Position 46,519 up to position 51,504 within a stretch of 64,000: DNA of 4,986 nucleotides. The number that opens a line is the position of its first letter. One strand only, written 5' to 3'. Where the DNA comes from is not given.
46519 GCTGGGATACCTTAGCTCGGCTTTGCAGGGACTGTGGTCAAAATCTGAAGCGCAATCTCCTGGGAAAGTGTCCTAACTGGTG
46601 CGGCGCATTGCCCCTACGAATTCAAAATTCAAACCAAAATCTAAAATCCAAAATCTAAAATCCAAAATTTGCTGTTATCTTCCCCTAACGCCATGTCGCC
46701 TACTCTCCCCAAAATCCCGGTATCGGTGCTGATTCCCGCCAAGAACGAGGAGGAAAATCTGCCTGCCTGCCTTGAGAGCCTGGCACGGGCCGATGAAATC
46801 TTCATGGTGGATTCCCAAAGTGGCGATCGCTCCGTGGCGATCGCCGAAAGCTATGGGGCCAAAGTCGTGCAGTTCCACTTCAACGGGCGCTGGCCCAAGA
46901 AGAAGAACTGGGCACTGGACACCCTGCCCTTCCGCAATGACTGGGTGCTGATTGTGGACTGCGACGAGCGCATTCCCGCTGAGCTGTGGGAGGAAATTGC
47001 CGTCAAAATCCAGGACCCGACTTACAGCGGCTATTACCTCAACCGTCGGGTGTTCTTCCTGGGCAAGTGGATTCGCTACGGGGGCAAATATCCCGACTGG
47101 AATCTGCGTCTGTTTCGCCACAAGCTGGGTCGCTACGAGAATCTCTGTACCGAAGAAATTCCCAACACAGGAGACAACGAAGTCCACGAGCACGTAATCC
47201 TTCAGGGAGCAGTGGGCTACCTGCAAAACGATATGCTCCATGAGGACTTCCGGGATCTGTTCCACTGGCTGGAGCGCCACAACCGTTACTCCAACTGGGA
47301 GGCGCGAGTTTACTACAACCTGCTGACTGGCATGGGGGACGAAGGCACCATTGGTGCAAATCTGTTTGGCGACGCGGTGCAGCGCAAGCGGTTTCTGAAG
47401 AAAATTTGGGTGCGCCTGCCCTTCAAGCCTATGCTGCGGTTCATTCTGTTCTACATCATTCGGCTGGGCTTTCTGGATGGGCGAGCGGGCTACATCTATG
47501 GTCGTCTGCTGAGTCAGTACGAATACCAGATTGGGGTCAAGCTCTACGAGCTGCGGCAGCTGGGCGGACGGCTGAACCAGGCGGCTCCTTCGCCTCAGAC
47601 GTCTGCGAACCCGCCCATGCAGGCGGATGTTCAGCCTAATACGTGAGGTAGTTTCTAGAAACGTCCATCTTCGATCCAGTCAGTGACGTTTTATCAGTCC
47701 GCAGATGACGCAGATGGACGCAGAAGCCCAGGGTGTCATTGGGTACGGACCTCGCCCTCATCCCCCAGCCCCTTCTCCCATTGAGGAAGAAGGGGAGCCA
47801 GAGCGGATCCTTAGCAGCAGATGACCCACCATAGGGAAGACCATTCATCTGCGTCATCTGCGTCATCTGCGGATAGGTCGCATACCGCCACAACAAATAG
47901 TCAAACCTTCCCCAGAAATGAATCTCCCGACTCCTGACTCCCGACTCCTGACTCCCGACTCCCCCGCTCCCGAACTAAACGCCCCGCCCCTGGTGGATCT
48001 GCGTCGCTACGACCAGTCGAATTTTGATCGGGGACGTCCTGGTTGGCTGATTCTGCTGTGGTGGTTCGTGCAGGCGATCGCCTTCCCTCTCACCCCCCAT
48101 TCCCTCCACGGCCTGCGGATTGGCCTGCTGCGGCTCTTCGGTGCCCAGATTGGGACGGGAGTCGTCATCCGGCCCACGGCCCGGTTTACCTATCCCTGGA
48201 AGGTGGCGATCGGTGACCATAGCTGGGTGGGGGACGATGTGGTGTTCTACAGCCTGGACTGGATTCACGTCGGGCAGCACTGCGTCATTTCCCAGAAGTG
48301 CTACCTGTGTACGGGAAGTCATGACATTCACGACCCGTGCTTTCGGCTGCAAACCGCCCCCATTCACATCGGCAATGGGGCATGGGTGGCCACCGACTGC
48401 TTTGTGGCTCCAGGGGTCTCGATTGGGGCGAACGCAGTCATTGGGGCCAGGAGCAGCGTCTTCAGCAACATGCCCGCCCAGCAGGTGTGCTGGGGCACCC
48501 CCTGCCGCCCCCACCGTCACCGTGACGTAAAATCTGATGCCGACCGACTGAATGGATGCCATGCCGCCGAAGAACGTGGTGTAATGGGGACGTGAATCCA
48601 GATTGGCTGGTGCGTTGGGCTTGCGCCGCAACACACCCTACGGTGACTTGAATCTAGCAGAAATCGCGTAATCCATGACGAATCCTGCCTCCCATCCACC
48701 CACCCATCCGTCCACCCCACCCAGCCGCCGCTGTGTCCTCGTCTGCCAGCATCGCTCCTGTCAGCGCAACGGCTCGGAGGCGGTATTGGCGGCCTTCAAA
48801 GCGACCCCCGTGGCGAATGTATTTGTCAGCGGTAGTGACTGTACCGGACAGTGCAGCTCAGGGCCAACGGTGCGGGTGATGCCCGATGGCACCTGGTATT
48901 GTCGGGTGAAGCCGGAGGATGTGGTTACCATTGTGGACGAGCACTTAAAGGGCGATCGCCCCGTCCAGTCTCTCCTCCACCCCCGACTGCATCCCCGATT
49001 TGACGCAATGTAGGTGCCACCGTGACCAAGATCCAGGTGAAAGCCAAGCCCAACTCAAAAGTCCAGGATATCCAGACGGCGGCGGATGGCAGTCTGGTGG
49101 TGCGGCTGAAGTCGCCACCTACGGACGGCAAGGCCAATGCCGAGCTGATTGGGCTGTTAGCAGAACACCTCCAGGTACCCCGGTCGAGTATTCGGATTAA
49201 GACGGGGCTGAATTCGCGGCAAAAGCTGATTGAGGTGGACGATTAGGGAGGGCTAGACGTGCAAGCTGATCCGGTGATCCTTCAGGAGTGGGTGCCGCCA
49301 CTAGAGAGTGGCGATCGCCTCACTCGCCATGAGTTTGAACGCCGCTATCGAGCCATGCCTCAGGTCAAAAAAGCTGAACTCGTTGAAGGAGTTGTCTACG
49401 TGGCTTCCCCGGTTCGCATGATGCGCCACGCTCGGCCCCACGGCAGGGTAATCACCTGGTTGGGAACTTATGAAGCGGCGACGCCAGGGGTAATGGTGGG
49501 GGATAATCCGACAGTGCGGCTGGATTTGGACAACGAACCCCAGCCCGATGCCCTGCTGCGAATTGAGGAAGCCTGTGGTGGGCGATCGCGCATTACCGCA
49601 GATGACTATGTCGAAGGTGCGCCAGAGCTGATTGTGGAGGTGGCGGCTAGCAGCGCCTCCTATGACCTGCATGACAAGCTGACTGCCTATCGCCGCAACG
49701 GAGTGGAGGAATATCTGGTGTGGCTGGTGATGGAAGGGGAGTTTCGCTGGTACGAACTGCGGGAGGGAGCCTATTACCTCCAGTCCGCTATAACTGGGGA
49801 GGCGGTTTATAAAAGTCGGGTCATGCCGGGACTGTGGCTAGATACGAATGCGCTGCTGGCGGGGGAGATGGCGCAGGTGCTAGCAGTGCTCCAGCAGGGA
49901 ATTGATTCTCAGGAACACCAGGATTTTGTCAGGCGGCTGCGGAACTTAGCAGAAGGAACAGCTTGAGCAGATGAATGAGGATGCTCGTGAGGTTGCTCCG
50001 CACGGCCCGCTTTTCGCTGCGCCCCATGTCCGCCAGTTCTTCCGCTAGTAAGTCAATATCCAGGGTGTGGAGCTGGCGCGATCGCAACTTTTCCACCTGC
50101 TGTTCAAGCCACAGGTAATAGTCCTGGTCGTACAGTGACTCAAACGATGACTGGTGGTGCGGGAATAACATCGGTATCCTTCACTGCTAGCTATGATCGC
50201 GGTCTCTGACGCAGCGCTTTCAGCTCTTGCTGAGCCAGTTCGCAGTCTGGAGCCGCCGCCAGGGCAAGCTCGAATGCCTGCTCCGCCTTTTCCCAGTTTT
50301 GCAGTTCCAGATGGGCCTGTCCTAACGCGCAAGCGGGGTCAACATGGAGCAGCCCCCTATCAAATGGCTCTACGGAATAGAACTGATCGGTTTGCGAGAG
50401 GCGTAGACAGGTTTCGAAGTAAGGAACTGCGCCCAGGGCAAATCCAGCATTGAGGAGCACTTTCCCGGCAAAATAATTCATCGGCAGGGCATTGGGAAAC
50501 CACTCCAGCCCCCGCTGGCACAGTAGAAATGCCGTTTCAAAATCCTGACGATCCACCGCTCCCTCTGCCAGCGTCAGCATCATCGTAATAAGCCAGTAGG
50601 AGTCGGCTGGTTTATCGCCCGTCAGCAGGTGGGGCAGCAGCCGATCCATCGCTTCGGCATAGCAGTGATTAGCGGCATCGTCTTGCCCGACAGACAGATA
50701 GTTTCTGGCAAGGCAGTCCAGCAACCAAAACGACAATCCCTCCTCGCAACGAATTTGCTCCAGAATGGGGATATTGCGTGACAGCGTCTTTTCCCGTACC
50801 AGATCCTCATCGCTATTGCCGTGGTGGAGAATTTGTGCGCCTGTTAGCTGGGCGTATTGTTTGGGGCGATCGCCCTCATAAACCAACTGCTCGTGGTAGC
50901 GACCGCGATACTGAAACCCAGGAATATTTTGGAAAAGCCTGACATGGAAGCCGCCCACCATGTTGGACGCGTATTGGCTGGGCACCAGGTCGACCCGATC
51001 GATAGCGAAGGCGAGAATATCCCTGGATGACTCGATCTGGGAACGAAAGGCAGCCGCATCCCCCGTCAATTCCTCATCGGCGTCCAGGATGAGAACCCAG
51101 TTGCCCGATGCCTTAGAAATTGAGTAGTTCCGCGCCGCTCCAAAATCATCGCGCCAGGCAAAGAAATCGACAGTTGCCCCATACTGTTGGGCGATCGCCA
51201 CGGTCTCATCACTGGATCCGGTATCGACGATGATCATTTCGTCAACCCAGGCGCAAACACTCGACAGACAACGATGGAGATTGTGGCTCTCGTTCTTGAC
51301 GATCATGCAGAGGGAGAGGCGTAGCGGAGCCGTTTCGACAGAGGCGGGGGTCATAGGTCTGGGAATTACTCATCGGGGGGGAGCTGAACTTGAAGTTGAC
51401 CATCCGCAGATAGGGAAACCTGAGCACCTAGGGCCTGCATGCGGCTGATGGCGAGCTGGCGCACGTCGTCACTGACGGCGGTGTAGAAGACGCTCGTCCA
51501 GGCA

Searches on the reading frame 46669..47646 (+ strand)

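Call 15: search_protein_families(library=pfam, proteins=[window:46669-47646:+], max_evalue=0.001)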
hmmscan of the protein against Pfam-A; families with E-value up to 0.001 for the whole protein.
window:46669-47646:+ (325 aa): 2 families
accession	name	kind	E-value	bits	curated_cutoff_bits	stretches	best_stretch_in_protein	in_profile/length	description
PF00535.33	Glycos_transf_2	-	2e-17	64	23.3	1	19-148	1-136/168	Glycosyl transferase family 2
PF13704.12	Glyco_tranf_2_4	-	0.00085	20.2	27.5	0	25-100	1-82/98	Glycosyl transferase family 2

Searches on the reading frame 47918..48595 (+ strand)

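Call 15: search_protein_families(library=pfam, proteins=[window:47918-48595:+], max_evalue=0.001)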
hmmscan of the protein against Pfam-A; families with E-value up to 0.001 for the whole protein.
window:47918-48595:+ (225 aa): 3 families
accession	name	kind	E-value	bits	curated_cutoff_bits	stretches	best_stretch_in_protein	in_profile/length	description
PF00132.30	Hexapep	-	8.5e-11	41.5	27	1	149-180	2-33/36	Bacterial transferase hexapeptide (six repeats)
PF21711.3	DCTN5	-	5.4e-05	23.4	40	0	95-131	84-123/182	Dynactin subunit 5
PF14602.12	Hexapep_2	-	0.00095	19.3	27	0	167-180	2-15/34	Hexapeptide repeat of succinyl-transferase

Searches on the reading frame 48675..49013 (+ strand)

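Call 15: search_protein_families(library=pfam, proteins=[window:48675-49013:+], max_evalue=0.001)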
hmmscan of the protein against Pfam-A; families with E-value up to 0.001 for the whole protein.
window:48675-49013:+ (112 aa): 2 families
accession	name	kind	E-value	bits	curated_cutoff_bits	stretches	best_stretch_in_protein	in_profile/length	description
PF01257.25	2Fe-2S_thioredx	-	4.6e-06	27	24.8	1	14-89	61-143/145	Thioredoxin-like [2Fe-2S] ferredoxin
PF06999.17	Suc_Fer-like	-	0.00084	19.9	34.9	0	71-100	159-188/191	Sucrase/ferredoxin-like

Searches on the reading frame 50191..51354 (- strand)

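Call 5: search_protein_families(library=pfam, proteins=[window:50191-51354:-], max_evalue=0.01)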
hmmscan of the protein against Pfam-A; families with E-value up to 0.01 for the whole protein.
window:50191-51354:- (387 aa): 11 families
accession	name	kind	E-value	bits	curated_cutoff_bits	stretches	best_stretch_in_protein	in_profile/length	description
PF00535.33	Glycos_transf_2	-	2.5e-21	76.8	23.3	1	14-99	1-94/168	Glycosyl transferase family 2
PF07719.23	TPR_2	-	1.5e-08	34.6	27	1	342-370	5-33/34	Tetratricopeptide repeat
PF13704.12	Glyco_tranf_2_4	-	3.7e-07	31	27.5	1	20-97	1-85/98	Glycosyl transferase family 2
PF13424.12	TPR_12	-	3.3e-05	24.4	30.1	0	341-368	48-75/77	Tetratricopeptide repeat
PF00515.34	TPR_1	-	7.2e-05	22.9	27.8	1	342-371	5-34/34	Tetratricopeptide repeat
PF13181.12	TPR_8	-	9.2e-05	22.8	25.7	0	342-371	5-34/34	Tetratricopeptide repeat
PF13371.12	TPR_9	-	0.00014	22.2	35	0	265-323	4-62/73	Tetratricopeptide repeat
PF14559.12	TPR_19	-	0.00035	21.3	25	0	343-380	30-66/68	Tetratricopeptide repeat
PF13176.12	TPR_7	-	0.00058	20.2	27.9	0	343-372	4-33/36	Tetratricopeptide repeat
PF13428.12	TPR_14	-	0.00082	20.3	23.5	0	343-378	6-41/44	Tetratricopeptide repeat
PF10111.15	Glyco_tranf_2_2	-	0.0021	18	27.3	1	39-106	31-104/276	Glycosyltransferase like family 2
